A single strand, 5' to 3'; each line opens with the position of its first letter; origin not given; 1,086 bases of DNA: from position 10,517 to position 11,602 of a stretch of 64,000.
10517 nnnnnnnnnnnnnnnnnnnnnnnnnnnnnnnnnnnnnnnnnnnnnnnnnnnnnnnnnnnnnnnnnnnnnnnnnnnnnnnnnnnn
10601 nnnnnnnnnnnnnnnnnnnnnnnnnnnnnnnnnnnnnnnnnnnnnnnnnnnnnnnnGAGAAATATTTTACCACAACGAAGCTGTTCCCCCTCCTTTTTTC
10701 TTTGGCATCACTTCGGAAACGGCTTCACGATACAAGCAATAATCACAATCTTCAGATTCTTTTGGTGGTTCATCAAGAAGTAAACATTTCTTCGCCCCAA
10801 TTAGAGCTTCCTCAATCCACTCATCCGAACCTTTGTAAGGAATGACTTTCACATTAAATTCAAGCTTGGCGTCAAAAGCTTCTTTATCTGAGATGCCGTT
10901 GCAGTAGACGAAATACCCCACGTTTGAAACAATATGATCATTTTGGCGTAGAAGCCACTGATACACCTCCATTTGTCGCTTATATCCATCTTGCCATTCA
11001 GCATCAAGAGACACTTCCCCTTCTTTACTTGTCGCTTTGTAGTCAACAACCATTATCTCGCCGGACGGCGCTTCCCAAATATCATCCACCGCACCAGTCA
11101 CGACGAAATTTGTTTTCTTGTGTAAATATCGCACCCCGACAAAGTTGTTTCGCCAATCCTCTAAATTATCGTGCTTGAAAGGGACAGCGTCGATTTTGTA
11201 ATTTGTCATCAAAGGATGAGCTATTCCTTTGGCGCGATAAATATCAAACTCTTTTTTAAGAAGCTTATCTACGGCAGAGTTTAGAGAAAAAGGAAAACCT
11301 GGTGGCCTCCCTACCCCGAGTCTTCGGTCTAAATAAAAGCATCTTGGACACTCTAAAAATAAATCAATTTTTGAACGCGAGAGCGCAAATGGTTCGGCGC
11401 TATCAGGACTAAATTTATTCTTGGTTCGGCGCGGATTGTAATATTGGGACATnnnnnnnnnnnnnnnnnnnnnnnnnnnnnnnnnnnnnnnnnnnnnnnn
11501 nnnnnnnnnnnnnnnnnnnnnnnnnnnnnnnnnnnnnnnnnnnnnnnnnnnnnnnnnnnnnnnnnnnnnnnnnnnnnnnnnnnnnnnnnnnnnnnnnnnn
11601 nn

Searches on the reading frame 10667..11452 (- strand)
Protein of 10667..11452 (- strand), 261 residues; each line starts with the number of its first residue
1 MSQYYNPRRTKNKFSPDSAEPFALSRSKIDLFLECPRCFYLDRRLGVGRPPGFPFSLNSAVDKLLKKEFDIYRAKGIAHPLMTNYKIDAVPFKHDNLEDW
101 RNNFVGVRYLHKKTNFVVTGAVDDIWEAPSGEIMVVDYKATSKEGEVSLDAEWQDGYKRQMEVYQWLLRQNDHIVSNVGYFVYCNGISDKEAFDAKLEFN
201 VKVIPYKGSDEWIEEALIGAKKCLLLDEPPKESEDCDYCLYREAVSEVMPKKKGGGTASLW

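Call 7: search_protein_families(library=pfam, proteins=[window:10667-11452:-], max_evalue=0.1)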
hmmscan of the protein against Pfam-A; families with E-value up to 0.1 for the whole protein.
window:10667-11452:- (261 aa): 3 families
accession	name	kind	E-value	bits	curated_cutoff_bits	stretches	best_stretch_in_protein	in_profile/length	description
PF12705.13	PDDEXK_1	-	4.5e-14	53.4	22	2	97-243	100-244/247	PD-(D/E)XK nuclease superfamily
PF12684.13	DUF3799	-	0.019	15.2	26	1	135-239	123-230/233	PDDEXK-like domain of unknown function (DUF3799)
PF01930.23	Cas_Cas4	-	0.038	14.5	22.7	1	112-243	45-156/160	Domain of unknown function DUF83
